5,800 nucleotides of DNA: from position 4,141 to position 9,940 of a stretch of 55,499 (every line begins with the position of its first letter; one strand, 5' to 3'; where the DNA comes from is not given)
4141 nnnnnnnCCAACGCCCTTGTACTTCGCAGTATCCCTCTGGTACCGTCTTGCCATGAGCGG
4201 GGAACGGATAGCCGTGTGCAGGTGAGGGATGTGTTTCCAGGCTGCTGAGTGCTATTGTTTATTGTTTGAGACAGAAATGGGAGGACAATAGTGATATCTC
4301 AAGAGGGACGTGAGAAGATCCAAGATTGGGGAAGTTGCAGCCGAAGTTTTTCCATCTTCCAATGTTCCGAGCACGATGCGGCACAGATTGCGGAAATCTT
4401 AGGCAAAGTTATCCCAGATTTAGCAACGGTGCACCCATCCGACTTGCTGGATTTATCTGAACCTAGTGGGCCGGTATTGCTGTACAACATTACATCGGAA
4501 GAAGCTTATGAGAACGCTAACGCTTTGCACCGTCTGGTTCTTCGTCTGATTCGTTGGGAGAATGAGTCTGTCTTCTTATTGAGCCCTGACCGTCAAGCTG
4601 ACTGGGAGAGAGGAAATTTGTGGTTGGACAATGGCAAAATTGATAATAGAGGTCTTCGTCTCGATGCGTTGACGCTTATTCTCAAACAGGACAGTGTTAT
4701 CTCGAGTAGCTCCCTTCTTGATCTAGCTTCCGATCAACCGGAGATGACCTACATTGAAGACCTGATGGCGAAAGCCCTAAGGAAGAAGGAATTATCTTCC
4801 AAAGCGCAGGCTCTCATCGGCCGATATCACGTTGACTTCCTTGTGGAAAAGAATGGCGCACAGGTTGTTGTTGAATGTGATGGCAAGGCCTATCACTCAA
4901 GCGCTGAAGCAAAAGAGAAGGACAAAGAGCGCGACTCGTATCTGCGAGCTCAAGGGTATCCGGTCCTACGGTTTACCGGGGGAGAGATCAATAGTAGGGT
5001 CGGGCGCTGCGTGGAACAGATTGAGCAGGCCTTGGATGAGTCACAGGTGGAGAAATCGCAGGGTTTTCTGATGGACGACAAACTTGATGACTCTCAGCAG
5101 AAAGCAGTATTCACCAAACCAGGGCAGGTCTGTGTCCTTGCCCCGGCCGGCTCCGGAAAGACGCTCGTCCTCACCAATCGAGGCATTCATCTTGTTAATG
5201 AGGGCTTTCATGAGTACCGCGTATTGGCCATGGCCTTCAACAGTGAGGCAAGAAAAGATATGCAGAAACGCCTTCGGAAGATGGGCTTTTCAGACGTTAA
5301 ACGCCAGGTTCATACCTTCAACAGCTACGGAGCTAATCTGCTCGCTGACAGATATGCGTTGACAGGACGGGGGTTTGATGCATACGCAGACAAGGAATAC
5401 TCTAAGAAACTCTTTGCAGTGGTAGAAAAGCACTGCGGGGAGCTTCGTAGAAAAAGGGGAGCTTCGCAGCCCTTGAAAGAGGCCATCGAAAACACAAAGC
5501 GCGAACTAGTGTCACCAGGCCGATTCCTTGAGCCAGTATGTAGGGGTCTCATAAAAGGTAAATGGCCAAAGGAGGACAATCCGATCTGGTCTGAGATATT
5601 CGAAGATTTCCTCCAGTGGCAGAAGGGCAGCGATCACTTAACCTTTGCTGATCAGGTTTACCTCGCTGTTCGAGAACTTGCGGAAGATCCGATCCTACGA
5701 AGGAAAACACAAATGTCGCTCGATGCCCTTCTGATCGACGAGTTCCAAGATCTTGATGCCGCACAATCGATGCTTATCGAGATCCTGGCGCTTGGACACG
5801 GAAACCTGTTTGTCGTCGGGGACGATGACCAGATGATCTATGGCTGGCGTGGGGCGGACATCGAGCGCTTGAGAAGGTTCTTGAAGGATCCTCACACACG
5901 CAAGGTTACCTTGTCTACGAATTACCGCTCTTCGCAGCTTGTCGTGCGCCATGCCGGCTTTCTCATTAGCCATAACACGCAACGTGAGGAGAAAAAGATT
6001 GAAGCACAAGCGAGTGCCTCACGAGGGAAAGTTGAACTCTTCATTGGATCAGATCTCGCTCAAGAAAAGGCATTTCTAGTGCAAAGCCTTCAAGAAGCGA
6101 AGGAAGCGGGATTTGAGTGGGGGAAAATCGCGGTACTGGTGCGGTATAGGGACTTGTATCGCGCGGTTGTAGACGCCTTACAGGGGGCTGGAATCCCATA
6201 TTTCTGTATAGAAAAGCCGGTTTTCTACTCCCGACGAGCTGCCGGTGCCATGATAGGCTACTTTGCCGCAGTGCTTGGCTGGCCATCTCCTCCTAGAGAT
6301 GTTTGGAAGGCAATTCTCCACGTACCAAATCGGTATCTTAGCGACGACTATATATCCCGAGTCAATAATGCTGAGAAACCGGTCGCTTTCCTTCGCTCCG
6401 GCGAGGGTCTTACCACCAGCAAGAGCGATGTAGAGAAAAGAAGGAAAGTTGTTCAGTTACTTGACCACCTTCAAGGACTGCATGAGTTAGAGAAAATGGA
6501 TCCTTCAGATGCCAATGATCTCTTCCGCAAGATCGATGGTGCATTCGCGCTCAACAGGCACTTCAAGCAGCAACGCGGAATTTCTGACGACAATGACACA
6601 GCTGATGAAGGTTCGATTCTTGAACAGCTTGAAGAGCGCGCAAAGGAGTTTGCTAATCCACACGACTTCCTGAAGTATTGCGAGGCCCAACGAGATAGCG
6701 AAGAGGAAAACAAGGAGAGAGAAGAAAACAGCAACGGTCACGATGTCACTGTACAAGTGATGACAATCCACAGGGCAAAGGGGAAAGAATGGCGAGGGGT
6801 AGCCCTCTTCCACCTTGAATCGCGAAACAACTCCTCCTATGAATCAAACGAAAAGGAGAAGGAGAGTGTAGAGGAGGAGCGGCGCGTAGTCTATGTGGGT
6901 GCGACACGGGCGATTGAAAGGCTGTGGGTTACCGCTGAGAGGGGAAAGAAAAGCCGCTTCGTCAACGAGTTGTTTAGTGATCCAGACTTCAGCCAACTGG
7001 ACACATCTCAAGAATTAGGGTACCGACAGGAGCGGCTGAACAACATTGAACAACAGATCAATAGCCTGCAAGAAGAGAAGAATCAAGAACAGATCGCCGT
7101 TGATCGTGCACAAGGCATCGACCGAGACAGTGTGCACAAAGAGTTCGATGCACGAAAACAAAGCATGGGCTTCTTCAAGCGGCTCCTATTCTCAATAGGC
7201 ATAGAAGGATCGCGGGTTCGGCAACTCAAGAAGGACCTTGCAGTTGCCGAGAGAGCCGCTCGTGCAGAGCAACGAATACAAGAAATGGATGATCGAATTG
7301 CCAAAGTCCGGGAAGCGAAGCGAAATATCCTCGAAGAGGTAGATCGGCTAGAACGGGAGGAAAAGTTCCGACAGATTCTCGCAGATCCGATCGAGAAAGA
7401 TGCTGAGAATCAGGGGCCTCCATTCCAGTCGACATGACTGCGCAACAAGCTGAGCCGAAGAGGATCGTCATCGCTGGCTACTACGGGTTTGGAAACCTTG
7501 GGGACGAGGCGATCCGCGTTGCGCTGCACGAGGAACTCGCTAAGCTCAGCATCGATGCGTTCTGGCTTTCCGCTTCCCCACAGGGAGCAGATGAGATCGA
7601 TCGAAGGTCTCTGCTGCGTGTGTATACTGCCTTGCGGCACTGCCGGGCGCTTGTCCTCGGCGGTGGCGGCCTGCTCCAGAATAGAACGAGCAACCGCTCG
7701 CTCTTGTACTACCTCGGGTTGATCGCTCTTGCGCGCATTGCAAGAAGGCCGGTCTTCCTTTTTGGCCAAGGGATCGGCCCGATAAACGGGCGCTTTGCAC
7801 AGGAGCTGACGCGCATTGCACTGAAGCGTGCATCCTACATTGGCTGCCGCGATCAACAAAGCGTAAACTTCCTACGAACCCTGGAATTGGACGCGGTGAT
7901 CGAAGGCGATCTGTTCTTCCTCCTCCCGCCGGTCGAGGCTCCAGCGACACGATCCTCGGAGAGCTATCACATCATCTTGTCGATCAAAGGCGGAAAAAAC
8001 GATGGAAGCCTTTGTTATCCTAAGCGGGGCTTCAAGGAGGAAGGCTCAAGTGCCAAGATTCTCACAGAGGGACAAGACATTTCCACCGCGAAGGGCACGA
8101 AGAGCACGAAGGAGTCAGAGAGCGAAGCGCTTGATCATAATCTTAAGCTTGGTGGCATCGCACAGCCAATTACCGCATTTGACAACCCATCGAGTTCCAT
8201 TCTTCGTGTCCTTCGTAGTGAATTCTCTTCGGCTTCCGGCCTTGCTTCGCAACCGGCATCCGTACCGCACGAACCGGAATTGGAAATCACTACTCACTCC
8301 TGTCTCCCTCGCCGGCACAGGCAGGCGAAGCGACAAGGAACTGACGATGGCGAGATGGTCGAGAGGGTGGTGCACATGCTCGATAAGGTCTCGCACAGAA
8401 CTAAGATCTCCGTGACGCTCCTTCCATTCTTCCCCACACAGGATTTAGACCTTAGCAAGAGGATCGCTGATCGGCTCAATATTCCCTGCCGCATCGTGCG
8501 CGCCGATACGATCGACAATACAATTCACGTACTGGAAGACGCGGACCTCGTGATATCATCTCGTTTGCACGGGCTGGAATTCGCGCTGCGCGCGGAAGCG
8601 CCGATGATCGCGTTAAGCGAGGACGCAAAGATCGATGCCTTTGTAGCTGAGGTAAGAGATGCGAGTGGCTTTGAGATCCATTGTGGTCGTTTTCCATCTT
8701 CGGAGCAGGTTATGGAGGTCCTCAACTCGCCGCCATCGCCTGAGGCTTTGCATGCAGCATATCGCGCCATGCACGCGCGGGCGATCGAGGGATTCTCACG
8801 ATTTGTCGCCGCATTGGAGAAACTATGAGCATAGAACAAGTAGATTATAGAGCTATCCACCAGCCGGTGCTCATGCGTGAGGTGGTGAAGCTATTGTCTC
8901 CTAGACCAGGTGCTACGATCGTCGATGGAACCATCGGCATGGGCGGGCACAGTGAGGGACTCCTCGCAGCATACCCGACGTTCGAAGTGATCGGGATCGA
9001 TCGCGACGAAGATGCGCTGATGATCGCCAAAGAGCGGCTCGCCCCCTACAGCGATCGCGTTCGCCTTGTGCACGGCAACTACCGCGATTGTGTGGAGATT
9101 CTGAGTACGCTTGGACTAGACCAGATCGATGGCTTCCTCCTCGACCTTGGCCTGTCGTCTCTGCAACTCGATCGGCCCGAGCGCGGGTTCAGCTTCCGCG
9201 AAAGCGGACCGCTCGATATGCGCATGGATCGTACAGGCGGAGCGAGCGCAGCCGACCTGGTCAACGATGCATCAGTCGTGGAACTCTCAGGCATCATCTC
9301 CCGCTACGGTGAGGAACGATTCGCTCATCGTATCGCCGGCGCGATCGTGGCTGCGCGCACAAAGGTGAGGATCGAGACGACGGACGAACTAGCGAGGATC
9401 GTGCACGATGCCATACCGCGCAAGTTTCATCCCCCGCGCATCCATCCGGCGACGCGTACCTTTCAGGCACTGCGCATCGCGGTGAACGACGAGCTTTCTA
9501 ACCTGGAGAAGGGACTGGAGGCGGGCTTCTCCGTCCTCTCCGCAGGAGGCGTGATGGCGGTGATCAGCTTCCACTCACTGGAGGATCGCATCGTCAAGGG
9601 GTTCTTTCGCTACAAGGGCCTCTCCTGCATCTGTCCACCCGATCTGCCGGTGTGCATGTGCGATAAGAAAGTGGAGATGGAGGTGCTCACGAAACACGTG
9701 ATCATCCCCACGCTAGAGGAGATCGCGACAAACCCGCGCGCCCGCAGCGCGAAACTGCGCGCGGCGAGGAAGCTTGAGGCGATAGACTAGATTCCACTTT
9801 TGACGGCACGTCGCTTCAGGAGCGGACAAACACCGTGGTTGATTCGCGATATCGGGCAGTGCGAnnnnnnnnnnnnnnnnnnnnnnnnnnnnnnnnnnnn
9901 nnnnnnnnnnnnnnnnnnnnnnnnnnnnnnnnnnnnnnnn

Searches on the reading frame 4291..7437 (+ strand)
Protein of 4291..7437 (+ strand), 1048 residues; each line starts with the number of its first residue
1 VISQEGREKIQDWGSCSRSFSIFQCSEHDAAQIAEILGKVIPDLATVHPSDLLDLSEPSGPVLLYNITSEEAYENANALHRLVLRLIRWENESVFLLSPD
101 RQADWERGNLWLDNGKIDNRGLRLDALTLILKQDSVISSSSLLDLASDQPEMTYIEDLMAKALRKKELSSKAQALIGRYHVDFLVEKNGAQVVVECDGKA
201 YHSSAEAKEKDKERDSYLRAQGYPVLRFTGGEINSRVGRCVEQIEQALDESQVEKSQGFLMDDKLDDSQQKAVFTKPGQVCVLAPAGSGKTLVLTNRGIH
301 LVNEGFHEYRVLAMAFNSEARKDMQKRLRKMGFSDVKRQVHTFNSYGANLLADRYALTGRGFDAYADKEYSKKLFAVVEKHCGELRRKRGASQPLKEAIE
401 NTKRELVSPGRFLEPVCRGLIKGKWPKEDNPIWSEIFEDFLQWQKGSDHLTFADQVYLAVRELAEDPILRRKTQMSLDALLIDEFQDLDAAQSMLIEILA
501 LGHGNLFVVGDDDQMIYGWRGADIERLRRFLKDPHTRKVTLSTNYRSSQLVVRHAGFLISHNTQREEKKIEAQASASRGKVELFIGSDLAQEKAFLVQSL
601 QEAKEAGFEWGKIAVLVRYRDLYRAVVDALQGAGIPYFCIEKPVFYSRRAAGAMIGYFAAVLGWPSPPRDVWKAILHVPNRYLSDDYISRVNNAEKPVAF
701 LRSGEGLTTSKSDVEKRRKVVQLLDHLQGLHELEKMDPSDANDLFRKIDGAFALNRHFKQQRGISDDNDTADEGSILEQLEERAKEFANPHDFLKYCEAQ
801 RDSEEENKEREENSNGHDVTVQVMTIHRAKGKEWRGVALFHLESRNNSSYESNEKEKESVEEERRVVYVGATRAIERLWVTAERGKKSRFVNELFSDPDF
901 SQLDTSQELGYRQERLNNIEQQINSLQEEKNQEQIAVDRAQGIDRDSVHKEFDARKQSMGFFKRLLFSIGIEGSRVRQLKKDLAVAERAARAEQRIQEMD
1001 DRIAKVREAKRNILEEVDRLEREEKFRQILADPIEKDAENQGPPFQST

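Call 44: search_protein_families(library=pfam, proteins=[window:4291-7437:+], max_evalue=0.00001)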
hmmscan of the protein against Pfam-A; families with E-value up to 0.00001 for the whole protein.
window:4291-7437:+ (1048 aa): 7 families
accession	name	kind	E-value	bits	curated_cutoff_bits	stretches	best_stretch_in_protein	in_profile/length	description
PF00580.27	UvrD-helicase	-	6.2e-46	157.7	23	1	266-533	2-269/271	UvrD/REP helicase N-terminal domain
PF13361.12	UvrD_C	-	5.3e-32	112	25.6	1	540-882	2-347/350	UvrD-like helicase C-terminal domain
PF13245.12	AAA_19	-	3.2e-17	63.4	25.1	1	269-518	1-132/134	AAA domain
PF04480.18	DUF559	-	2.7e-15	56.6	20.6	1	151-248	13-108/109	Protein of unknown function (DUF559)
PF18741.7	MTES_1575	-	1.5e-13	51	38.2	1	157-248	3-96/96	REase_MTES_1575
PF13538.12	UvrD_C_2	-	3.9e-08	33.5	27.4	1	822-880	3-51/52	UvrD-like helicase C-terminal domain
PF13604.12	AAA_30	-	5e-06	26.8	27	0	265-328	2-66/191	AAA domain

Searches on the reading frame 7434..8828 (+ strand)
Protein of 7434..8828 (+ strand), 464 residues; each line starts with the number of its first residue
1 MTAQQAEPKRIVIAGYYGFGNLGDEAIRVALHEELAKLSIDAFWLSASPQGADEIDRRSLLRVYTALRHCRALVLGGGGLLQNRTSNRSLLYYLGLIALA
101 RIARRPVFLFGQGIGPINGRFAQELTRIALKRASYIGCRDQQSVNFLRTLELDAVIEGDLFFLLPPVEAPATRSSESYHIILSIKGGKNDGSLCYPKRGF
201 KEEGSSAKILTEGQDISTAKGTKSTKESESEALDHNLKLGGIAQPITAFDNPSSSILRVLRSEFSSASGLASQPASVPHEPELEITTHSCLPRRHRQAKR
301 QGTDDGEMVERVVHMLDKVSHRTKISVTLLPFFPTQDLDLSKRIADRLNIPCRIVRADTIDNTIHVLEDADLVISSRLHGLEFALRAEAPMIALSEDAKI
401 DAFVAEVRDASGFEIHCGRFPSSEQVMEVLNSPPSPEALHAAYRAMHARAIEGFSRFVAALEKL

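Call 44: search_protein_families(library=pfam, proteins=[window:7434-8828:+], max_evalue=0.00001)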
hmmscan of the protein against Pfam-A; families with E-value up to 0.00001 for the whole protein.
window:7434-8828:+ (464 aa): 1 family
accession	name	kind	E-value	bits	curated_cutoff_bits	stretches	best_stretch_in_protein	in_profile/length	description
PF04230.19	PS_pyruv_trans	-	1.6e-29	104.2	25.3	1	21-174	1-166/280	Polysaccharide pyruvyl transferase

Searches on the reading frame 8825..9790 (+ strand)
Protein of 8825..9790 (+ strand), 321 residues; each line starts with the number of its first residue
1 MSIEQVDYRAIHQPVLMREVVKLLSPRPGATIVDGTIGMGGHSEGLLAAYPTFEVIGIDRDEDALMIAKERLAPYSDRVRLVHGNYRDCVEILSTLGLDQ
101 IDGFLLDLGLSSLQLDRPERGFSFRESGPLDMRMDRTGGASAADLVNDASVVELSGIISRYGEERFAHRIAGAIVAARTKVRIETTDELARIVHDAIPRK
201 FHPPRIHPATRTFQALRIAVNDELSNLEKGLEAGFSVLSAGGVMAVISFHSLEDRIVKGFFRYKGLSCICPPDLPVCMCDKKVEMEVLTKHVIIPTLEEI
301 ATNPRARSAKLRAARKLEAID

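Call 44: search_protein_families(library=pfam, proteins=[window:8825-9790:+], max_evalue=0.00001)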
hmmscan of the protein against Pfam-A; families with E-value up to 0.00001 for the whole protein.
window:8825-9790:+ (321 aa): 1 family
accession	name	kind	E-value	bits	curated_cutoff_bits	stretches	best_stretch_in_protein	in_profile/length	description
PF01795.25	Methyltransf_5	-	1.5e-113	379.8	27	1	11-316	3-308/309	MraW methylase family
